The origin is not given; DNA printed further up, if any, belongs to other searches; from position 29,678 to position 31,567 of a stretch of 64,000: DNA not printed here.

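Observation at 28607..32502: Candidate undescribed two-gene module: internally duplicated Cys-ladder beta-solenoid-like protein plus coiled-coil partner, under a divergent tandem-Lrp regulator next to the R-M island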

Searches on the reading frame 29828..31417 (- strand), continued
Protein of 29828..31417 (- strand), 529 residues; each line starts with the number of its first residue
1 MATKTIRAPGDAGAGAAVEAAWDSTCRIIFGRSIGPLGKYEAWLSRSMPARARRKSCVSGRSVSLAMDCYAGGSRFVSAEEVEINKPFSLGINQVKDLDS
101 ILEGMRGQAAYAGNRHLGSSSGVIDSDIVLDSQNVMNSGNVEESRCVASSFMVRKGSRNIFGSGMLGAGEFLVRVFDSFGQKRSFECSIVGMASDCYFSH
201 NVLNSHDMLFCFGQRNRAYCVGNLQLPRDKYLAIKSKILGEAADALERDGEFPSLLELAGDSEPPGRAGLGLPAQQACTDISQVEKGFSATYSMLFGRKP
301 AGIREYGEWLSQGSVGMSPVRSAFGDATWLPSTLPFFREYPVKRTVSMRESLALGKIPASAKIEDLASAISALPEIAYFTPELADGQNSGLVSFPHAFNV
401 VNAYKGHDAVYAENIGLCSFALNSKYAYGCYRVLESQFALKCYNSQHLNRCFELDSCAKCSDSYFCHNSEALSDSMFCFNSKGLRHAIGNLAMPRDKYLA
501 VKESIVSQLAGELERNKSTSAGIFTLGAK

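Call 29: find_related_loci(query=A1, collection=genome_contigs, flank=10000)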
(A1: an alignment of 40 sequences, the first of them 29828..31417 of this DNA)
Query A1 (529 aa) in genome_contigs; peptide patterns used: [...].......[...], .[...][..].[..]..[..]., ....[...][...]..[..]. (x = any residue, [..] = any of these).
563 stretches matched a pattern; 437 encode a relative of the query (tblastn E <= 1e-3); the best 80 are kept; 76 distinct loci.
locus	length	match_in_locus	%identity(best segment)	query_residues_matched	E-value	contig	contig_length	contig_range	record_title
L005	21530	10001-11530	59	16-526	0e+0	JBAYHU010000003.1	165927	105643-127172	MAG: Candidatus Micrarchaeia archaeon isolate SO_2016_GW1_157 scaffold00188_OW334_2016, whole genome shotgun sequence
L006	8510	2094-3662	55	5-527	0e+0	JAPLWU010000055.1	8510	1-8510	MAG: Candidatus Micrarchaeota archaeon isolate LacPavin_0920_SED3_MAG_54_8 LacPavin_0920_SED3_scaffold_3667674, whole ge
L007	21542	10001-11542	55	16-529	0e+0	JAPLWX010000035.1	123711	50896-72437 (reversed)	MAG: Candidatus Micrarchaeota archaeon isolate LacPavin_0419_WC90_MAG_54_17 LacPavin_0419_WC90_scaffold_34530, whole gen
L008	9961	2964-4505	53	16-529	0e+0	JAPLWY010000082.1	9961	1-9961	MAG: Candidatus Micrarchaeota archaeon isolate LacPavin_0419_WC90_MAG_52_6 LacPavin_0419_WC90_scaffold_569736, whole gen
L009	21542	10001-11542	51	16-529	0e+0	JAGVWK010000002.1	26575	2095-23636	Candidatus Micrarchaeota archaeon isolate RIFCSPHIGHO2_02_FULL_50_12 rifcsphigho2_02_scaffold_6083, whole genome shotgun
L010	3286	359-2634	47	16-528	2e-172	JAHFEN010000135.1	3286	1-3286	MAG: Candidatus Micrarchaeota archaeon isolate nzgw27 NODE_159116_length_3287_cov_2.713203, whole genome shotgun sequenc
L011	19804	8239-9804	48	8-529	2e-161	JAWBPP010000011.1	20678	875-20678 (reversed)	MAG: Candidatus Anstonellaceae archaeon isolate HNT-4_202101_bins_86 HNT-4_202101_bins_86_scaffold_11, whole genome shot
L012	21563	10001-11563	47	11-529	2e-157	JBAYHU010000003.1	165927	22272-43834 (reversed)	MAG: Candidatus Micrarchaeia archaeon isolate SO_2016_GW1_157 scaffold00188_OW334_2016, whole genome shotgun sequence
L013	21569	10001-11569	45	7-528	2e-153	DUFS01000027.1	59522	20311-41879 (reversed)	MAG TPA_asm: Candidatus Micrarchaeota archaeon isolate UBA10161 contig_16139, whole genome shotgun sequence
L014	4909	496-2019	45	17-528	8e-155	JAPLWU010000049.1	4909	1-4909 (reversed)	MAG: Candidatus Micrarchaeota archaeon isolate LacPavin_0920_SED3_MAG_54_8 LacPavin_0920_SED3_scaffold_4388898, whole ge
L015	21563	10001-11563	45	11-529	4e-152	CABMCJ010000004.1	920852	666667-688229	uncultured archaeon isolate LFW-35 genome assembly, contig: LFW35_4, whole genome shotgun sequence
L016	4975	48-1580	45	18-528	4e-152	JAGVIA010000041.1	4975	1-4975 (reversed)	MAG: archaeon isolate DeMMO2_7 c_000000030215, whole genome shotgun sequence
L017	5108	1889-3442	43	13-529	9e-151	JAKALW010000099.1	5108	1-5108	MAG: Candidatus Micrarchaeota archaeon isolate WY5.bin13 NODE_33306_length_5108_cov_1.028107, whole genome shotgun seque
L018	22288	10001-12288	41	11-529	1e-146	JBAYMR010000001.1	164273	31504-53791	MAG: Candidatus Micrarchaeia archaeon isolate SO_2016_LW1_44 scaffold00026_LW64-88_2016, whole genome shotgun sequence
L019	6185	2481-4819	44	17-529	1e-144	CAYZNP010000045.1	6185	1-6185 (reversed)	MAG TPA_asm: Candidatus Micrarchaeota archaeon isolate binchicken_co33_526 genome assembly, contig: NODE_18238_length_61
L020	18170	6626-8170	44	16-529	6e-141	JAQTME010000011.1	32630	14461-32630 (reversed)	MAG: Candidatus ainarchaeum sp. isolate STA_33 NODE_2602_length_32630_cov_3.667569_Sandtown_A, whole genome shotgun sequ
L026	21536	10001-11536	42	5-527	2e-137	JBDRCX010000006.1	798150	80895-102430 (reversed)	MAG: Candidatus Micrarchaeota archaeon isolate MEGAHIT-group-1.22 k141_4153033, whole genome shotgun sequence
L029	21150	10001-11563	41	11-529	2e-135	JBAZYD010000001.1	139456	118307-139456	MAG: Candidatus Micrarchaeia archaeon isolate SO_2017_GW1_72 NODE_887_length_139456_cov_1.318441_OW334_2017, whole genom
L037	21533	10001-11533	44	17-527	2e-127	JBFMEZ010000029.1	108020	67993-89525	MAG: Candidatus Micrarchaeota archaeon isolate MAG258 MAG258_29, whole genome shotgun sequence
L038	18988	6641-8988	44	11-528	2e-152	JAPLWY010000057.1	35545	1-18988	MAG: Candidatus Micrarchaeota archaeon isolate LacPavin_0419_WC90_MAG_52_6 LacPavin_0419_WC90_scaffold_6437, whole genom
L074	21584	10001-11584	34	8-527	6e-94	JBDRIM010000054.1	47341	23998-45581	MAG: Candidatus Micrarchaeota archaeon isolate MEGAHIT-group-1.587 k141_503758, whole genome shotgun sequence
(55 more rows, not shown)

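Call 35: search_protein_families(library=padloc, proteins=[window:29828-31417:-, L037:17689-19647:-, L074:20803-21519:-, L020:10454-11866:+], max_evalue=0.1)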
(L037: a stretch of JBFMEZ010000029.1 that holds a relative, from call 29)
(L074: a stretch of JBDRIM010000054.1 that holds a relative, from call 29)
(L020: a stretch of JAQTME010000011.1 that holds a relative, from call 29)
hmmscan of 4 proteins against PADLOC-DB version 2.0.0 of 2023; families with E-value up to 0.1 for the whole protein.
window:29828-31417:- (529 aa): 0 families

L037:17689-19647:- (652 aa): 14 families
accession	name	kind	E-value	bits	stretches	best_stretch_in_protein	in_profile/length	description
PDLC04140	mad8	-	6.9e-13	46.8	1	220-533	19-271/314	mads_8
PDLC04105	HerA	-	1.3e-08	31.8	1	226-274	167-213/576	-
PDLC02185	HerA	-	1.5e-06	25.2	1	226-281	165-216/585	-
PDLC04102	HerA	-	4e-06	23.4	1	209-277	160-231/654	-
PDLC04100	HerA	-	2.5e-05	21.2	1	226-278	164-212/580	-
PDLC02684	DndH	-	6.4e-05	18.6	1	226-310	1368-1463/1715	DndH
PDLC01055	HerA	-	0.00019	18.4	1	226-270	158-201/532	Type III coevolved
PDLC04103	HerA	-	0.00022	17.7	1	226-273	173-217/579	-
PDLC04098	HerA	-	0.00065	16.4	1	226-278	175-235/686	-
PDLC02806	SspH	-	0.0011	14.4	1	227-264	1539-1577/1766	SspH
PDLC04107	HerA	-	0.0019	15.3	1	226-284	170-225/306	-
PDLC02142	Csn2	-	0.015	13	0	224-256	6-38/272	-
PDLC04101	HerA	-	0.021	11.6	1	226-271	169-212/400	-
PDLC05066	PDC-S68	-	0.028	10.4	1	228-271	596-639/1202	-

L074:20803-21519:- (238 aa): 0 families

L020:10454-11866:+ (470 aa): 0 families

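Call 36: search_protein_families(library=pfam, proteins=[L037:17689-19647:-, L074:20803-21519:-, L020:10454-11866:+, L074:14132-15154:+, L038:2675-3214:-, L029:8764-9399:+, L074:7397-8164:-, L026:5696-6805:+], max_evalue=0.001)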
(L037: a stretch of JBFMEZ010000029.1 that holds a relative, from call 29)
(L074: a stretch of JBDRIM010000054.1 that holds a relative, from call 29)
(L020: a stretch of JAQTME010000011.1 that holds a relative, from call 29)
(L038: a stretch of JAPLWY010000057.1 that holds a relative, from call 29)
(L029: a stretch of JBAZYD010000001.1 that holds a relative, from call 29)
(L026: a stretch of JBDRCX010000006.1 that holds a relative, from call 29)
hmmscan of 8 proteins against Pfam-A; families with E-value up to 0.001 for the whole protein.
L037:17689-19647:- (652 aa): 3 families
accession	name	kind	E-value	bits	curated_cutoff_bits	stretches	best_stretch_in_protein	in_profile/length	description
PF01935.23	DUF87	-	1.1e-11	45.7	23.2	1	226-324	24-80/220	Helicase HerA, central domain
PF10412.15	TrwB_AAD_bind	-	1.4e-09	37.8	20.5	1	225-280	15-66/387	Type IV secretion-system coupling protein DNA-binding domain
PF01580.24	FtsK_SpoIIIE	-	6.6e-05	22.9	24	1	214-269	28-85/221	FtsK/SpoIIIE family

L074:20803-21519:- (238 aa): 1 family
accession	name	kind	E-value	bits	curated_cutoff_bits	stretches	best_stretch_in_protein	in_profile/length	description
PF04967.18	HTH_10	-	4.7e-18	65.2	23.1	1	176-227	1-52/53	HTH DNA binding domain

L020:10454-11866:+ (470 aa): 1 family
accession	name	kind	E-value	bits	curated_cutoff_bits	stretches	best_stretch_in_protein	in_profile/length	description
PF00291.31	PALP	-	2.3e-30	106.4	35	1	5-301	4-295/295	Pyridoxal-phosphate dependent enzyme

L074:14132-15154:+ (340 aa): 1 family
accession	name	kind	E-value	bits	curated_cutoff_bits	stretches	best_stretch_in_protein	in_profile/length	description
PF00291.31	PALP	-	2.8e-15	56.9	35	1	42-335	11-295/295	Pyridoxal-phosphate dependent enzyme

L038:2675-3214:- (179 aa): 1 family
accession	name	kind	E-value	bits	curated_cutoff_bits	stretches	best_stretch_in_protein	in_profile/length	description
PF03692.20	CxxCxxCC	-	4.6e-10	40.5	23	1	11-122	1-84/85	Putative zinc- or iron-chelating domain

L029:8764-9399:+ (211 aa): 2 families
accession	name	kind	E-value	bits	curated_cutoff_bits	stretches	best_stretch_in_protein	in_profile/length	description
PF04981.18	NMD3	-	1.2e-26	94.2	24.9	1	14-211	1-243/243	NMD3 family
PF13248.11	Zn_ribbon_3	-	2.2e-05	24.2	27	0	13-26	4-18/26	zinc-ribbon domain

L074:7397-8164:- (255 aa): 1 family
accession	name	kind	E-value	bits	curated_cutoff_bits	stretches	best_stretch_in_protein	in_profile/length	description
PF01978.25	TrmB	-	5.3e-12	45.8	25.6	1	16-69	1-54/68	Sugar-specific transcriptional regulator TrmB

L026:5696-6805:+ (369 aa): 1 family
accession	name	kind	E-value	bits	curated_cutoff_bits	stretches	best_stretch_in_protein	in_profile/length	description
PF04055.27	Radical_SAM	-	0.00054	20.6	29.5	1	15-151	3-142/166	Radical SAM superfamily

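Call 38: fold_search(model_id=the predicted structure, library=viral)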
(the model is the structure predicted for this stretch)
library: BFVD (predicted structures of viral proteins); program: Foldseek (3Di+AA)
matches with E <= 10: 19; with E <= 0.001: 0
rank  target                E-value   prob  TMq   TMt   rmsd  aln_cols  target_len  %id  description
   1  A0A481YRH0            1.5e+00  0.01  0.08  0.11  14.6       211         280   11  Uncharacterized protein [Marseillevirus LCMAC101]
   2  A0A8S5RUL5            1.6e+00  0.14  0.10  0.17  18.4       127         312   18  (no name in the UniProt tables at hand)
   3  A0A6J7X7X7            1.6e+00  0.03  0.08  0.15  14.7       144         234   12  Uncharacterized protein [uncultured Caudovirales phage]
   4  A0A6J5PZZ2            3.9e+00  0.05  0.07  0.17  12.2        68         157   16  Uncharacterized protein [uncultured Caudovirales phage]
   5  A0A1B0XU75            5.5e+00  0.05  0.05  0.11   9.9        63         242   21  (no name in the UniProt tables at hand)
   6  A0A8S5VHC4            7.2e+00  0.02  0.04  0.12  11.7        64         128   11  Putative zinc-ribbon domain protein [Siphoviridae sp. ctNxi14]
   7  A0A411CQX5            7.6e+00  0.02  0.05  0.11  11.0        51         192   22  Uncharacterized protein [Arthrobacter phage Sonali]
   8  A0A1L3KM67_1          7.6e+00  0.00  0.04  0.03  26.3       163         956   15  (no name in the UniProt tables at hand)
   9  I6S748                8.0e+00  0.04  0.08  0.23  10.8        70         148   14  (no name in the UniProt tables at hand)
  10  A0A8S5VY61            8.5e+00  0.01  0.05  0.18   8.4        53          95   17  (no name in the UniProt tables at hand)
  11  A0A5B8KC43            9.0e+00  0.04  0.03  0.16   6.4        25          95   28  Protein E7 [Equus caballus papillomavirus 9]
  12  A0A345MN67            9.0e+00  0.00  0.05  0.04  20.6       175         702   12  (no name in the UniProt tables at hand)
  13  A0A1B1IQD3            9.5e+00  0.03  0.04  0.08  10.6        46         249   15  (no name in the UniProt tables at hand)
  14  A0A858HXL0            9.5e+00  0.03  0.04  0.26   8.5        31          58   26  Uncharacterized protein [Escherichia phage MN03]
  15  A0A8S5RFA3            9.5e+00  0.01  0.05  0.12  15.5       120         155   12  Uncharacterized protein [virus sp. ctyMK1]
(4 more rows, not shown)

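Call 40: find_related_loci(query=A1, collection=viral_contigs, flank=8000)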
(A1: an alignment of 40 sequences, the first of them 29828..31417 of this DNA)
Query A1 (529 aa) in viral_contigs; peptide patterns used: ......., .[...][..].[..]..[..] (x = any residue, [..] = any of these).
212 stretches matched a pattern, but none encodes a relative of the query by tblastn (E <= 1e-3).

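Call 44: find_encoding_contigs(protein=P0002, flank=5000, max_places=3)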
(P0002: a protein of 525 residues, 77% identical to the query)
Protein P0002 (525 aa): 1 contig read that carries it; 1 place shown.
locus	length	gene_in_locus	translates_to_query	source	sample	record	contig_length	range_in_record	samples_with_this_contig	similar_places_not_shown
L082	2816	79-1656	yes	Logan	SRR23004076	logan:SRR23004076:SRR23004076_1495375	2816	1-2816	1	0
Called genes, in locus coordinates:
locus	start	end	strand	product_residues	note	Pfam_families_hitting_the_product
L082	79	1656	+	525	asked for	-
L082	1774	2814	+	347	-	?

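Call 45: find_encoding_contigs(protein=P0003, flank=5000, max_places=3)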
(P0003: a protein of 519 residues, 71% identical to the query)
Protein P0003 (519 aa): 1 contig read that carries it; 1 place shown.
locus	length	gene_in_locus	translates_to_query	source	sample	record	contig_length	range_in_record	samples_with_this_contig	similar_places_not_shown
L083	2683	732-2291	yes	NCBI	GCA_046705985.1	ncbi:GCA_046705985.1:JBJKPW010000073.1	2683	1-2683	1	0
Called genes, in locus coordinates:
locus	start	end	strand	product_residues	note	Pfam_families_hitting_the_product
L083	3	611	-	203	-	?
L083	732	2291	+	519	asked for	-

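Call 47: search_solved_structures(query=L037:17689-19647:-, max_evalue=0.01)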
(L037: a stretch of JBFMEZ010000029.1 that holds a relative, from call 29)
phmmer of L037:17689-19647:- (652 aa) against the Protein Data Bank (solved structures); distinct sequences matched with E-value up to 0.01: 2.
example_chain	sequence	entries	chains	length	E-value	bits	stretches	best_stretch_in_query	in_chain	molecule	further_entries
8wiv_A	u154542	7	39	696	0.0011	21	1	225-278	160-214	Helicase HerA central domain-containing protein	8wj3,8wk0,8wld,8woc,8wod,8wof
9x1l_A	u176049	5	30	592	0.0048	18.9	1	217-301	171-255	DNA helicase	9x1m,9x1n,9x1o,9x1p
